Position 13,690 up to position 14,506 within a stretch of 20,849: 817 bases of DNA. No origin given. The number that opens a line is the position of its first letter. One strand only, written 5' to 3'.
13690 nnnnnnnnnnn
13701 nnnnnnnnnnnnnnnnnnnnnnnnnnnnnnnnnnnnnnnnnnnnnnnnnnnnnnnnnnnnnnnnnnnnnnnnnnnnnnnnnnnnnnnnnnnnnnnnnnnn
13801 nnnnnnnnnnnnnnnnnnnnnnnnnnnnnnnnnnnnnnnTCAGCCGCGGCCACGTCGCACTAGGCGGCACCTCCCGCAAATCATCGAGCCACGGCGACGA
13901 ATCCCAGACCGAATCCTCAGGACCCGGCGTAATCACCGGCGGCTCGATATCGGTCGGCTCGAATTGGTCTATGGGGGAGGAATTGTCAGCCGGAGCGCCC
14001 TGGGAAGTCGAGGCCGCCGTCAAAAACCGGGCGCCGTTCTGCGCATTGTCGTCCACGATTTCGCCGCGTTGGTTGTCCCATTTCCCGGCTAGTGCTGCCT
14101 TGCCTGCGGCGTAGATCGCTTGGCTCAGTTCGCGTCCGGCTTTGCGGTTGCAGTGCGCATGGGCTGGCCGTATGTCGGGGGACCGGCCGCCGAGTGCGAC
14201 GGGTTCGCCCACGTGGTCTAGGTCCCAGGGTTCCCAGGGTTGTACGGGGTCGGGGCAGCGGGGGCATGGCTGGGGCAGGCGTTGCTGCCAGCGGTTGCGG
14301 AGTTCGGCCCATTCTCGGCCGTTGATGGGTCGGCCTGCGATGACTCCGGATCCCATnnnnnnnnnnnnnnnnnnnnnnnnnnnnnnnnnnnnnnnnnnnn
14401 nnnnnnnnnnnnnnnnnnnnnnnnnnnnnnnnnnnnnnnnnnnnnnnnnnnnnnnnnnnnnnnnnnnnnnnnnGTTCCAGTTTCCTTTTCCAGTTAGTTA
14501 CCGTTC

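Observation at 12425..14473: HNH endonuclease and large terminase encoded as one continuous ORF, with a compositional seam and no recognisable small terminase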

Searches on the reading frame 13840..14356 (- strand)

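Call 49: search_protein_families(library=pfam, proteins=[window:13840-14356:-], max_evalue=10)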
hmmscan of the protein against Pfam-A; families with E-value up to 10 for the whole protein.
window:13840-14356:- (172 aa): 1 family
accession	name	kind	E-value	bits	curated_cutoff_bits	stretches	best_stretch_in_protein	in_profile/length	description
PF21843.2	DUF6902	-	0.17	11.2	27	1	66-119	286-338/351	Domain of unknown function (DUF6902)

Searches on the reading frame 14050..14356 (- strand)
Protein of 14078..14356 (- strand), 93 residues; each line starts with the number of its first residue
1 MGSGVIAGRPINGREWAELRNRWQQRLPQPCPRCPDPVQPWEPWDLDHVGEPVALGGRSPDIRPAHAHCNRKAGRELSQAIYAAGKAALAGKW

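Call 14: search_protein_families(library=pfam, proteins=[window:14050-14356:-], max_evalue=0.1)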
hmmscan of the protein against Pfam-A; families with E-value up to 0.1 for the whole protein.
window:14050-14356:- (102 aa): 0 families

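Call 70: search_dna_similar(query=window:14078-14356:-, collection=phages, mode=protein, max_evalue=0.01, max_rows=25)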
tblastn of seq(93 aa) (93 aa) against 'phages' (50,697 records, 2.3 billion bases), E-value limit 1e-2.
No match.

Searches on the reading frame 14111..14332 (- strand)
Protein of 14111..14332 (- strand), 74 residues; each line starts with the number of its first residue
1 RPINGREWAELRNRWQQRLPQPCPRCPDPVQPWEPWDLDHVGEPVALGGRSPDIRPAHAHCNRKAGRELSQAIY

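Call 26: search_solved_structures(query=A2, max_evalue=10, show_alignments=3)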
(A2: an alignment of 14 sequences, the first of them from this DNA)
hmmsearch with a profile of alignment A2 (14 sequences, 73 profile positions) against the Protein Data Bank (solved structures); distinct sequences matched with E-value up to 10: 14.
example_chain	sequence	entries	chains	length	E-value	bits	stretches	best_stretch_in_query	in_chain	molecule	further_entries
4h9d_A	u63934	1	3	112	6.2e-06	29.3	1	8-64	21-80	HNH endonuclease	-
8d2k_A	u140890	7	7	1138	0.00023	24.3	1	12-68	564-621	CRISPR-associated endonuclease, Csn1 family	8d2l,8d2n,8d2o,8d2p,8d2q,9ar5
6me0_C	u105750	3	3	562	0.0021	21.2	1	9-64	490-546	Maturase reverse transcriptase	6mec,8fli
2i13_A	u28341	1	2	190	0.0032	20.6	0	13-38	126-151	Aart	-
1mey_C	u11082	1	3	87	0.031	17.5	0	8-31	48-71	CONSENSUS ZINC FINGER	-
9qt5_3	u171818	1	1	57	0.37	14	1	2-29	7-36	Large ribosomal subunit protein bL32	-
2i5o_A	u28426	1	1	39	0.91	12.8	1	20-41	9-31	DNA polymerase eta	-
2kmk_A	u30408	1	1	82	1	12.6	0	18-31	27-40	Zinc finger protein Gfi-1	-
9k32_A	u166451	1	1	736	1.2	12.4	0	22-69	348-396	HNH nuclease domain-containing protein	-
1ctl_A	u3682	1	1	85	1.2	12.4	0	23-34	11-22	AVIAN CYSTEINE RICH PROTEIN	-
2cot_A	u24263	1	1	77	1.8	11.9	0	5-29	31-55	Zinc finger protein 435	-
2o13_A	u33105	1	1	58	1.9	11.7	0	23-34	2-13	Muscle LIM protein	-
7txc_E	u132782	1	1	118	7.4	9.9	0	10-29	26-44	Hypermethylated in cancer 2 protein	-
5k2m_E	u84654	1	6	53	8.7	9.6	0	21-31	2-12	Probable lysine biosynthesis protein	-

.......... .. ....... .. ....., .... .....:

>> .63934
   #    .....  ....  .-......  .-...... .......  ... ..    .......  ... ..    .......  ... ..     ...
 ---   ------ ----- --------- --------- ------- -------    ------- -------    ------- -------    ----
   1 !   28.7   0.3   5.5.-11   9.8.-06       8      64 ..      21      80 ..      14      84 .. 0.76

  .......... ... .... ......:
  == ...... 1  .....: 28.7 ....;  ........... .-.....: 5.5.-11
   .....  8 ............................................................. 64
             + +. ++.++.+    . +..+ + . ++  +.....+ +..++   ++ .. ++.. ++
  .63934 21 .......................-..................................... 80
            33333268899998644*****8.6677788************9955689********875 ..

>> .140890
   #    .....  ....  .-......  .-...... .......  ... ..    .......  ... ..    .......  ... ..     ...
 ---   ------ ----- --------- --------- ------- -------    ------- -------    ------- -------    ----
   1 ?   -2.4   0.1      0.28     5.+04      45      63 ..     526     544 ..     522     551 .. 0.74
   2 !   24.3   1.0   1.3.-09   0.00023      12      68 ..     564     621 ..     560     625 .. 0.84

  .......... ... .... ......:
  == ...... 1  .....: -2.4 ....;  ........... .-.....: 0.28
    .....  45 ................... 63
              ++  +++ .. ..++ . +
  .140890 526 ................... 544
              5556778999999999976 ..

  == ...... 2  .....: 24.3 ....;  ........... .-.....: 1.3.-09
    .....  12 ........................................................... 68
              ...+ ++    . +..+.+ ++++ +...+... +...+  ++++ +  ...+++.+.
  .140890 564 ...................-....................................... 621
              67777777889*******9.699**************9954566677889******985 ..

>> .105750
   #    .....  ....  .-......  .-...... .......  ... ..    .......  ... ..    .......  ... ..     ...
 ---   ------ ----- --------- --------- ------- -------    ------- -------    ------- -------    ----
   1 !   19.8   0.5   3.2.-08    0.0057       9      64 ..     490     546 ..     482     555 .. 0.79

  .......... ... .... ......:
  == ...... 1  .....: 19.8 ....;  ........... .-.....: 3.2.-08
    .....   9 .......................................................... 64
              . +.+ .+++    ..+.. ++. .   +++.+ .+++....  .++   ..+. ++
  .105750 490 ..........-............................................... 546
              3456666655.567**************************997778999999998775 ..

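Call 28: find_related_loci(query=A3, collection=viral_contigs, flank=10000)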
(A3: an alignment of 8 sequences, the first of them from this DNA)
Query A3 (74 aa) in viral_contigs; peptide patterns used: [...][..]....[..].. (x = any residue, [..] = any of these).
56 stretches matched a pattern; 7 encode a relative of the query (tblastn E <= 1e-3); 7 distinct loci.
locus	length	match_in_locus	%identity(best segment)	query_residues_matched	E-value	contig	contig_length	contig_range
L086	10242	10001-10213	62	3-73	7e-28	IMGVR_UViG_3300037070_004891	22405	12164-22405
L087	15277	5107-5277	55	8-65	1e-15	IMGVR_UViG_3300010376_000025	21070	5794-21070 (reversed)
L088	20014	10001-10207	43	1-70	9e-15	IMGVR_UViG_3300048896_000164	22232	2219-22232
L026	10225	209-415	43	1-70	9e-15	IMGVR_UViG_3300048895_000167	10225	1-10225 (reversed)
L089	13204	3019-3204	51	4-66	1e-14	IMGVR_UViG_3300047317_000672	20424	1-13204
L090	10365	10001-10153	53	16-66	1e-12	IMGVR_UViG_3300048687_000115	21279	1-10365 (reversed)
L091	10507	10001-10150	51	19-69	2e-11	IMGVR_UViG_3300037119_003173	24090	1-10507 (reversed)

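Call 53: find_related_loci(query=A3, collection=metagenome_contigs, flank=3000)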
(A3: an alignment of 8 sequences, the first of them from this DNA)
Query A3 (74 aa) in metagenome_contigs; peptide patterns used: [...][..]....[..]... (x = any residue, [..] = any of these).
31 stretches matched a pattern; 12 encode a relative of the query (tblastn E <= 1e-3); 12 distinct loci.
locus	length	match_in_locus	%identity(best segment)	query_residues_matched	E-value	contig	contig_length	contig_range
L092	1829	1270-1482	58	3-73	2e-24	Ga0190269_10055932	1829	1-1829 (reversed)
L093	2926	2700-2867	60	17-73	1e-18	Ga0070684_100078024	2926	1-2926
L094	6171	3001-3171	55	8-65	6e-16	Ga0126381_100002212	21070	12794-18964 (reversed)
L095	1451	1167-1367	50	1-66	1e-15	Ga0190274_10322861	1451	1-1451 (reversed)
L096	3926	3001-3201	49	6-73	1e-15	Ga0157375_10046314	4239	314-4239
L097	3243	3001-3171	52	8-65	2e-14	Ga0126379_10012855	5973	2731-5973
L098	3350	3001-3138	57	19-65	5e-13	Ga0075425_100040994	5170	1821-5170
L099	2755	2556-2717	53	19-73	9e-13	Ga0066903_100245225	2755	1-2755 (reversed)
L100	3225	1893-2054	51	4-58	1e-12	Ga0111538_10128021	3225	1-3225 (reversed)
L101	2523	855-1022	51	17-73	1e-12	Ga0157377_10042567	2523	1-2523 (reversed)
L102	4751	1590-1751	51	4-58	1e-12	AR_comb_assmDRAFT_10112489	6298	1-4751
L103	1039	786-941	51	19-71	5e-11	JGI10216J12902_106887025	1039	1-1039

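Call 56: find_homologous_proteins(query=A2, max_evalue=0.001)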
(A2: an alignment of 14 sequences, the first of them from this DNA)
Query A2 (14 sequences) (74 aa, profile of the alignment): 63 proteins with E <= 0.001 among 257 candidates.
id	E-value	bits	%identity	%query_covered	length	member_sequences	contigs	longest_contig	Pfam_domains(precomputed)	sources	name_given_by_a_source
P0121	2.1e-26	109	48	96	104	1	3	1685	-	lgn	-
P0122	1.9e-25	106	69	99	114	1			-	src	-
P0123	1.9e-25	106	56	97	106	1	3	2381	-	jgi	jgi:hypothetical protein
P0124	4.0e-25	105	52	96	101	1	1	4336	-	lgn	-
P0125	4.9e-25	105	55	88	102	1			-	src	-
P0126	1.1e-24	104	49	80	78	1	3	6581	-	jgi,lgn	jgi:5-methylcytosine-specific restriction endonuclease McrA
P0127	2.5e-24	103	49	85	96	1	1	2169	PF01844.30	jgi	jgi:5-methylcytosine-specific restriction endonuclease McrA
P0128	1.6e-23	100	42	89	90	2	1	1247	-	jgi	jgi:hypothetical protein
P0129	1.9e-23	100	67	100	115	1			-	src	-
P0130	3.2e-23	99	63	99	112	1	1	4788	-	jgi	-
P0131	9.4e-23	98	47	89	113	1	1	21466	-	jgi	jgi:hypothetical protein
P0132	1.0e-22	98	56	68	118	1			-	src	-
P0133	7.0e-21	92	53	92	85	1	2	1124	PF01844.30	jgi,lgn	jgi:hypothetical protein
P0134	6.7e-20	89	44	89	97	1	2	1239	PF01844.30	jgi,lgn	jgi:5-methylcytosine-specific restriction endonuclease McrA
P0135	6.9e-20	89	50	78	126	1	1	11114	PF01844.30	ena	-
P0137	2.0e-18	84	41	82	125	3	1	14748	PF01844.30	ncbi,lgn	-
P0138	2.0e-16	77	43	81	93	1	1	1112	PF01844.30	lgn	-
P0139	2.5e-16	77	37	91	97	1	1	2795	PF01844.30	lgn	-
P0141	1.2e-13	69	44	78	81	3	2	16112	PF01844.30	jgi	jgi:5-methylcytosine-specific restriction endonuclease McrA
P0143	8.0e-13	66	38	93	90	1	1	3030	PF01844.30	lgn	-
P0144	1.6e-12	65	41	92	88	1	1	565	PF01844.30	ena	-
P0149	4.5e-11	60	42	70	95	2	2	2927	PF01844.30,PF14279.13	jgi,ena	-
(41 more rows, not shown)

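Call 58: find_encoding_contigs(protein=P0131, flank=4000, max_places=2)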
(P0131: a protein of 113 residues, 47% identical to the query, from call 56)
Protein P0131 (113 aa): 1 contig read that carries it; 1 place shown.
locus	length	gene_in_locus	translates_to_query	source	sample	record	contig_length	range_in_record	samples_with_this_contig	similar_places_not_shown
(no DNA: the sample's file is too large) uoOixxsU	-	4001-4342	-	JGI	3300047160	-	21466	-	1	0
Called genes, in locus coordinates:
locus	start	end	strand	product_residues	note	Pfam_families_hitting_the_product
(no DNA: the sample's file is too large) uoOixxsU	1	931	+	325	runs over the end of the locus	-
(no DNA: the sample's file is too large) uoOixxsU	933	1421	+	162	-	-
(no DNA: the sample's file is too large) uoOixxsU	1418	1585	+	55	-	-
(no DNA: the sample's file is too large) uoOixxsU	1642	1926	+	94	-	PF24746:DUF7694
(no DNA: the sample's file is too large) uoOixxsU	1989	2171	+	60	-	-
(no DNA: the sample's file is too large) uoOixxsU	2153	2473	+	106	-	-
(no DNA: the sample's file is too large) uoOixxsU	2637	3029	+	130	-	PF13411:MerR_1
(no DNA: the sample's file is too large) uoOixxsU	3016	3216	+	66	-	-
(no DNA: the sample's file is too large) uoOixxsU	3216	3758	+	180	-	-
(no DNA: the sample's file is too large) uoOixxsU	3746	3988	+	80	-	-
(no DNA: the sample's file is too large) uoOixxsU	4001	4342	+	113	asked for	-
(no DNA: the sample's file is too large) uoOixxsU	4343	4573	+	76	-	-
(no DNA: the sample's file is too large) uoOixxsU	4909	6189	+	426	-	-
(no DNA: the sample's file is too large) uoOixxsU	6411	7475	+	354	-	PF04860:Phage_portal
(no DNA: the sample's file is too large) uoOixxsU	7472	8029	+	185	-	PF04586:Peptidase_S78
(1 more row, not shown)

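Call 90: find_encoding_contigs(protein=P0121, flank=1500, max_places=3)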
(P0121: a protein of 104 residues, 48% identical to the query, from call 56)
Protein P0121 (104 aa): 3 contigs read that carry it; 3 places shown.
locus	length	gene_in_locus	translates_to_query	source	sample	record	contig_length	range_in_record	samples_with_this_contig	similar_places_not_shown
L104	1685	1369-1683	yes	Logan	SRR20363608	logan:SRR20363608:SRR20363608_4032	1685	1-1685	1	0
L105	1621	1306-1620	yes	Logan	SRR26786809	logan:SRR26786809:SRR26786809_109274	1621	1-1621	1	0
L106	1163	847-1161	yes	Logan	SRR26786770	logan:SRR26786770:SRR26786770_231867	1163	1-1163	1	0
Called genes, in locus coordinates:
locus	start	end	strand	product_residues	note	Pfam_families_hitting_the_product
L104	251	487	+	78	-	-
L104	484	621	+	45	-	-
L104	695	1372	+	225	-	PF02945:Endonuclease_7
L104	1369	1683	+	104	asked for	?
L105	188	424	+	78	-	-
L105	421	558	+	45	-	-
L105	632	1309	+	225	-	PF02945:Endonuclease_7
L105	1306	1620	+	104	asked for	?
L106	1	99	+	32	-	?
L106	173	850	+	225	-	PF02945:Endonuclease_7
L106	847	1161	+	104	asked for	?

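Call 91: find_encoding_contigs(protein=P0124, flank=1500, max_places=3)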
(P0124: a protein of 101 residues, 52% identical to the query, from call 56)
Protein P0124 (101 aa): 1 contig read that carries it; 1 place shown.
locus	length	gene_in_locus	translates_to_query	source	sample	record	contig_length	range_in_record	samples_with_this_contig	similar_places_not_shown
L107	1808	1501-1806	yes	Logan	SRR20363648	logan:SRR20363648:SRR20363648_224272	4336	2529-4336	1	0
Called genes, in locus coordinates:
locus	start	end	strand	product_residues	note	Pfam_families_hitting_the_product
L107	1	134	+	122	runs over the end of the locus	-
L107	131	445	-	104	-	-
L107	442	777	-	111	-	-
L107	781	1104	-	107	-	-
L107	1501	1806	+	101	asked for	?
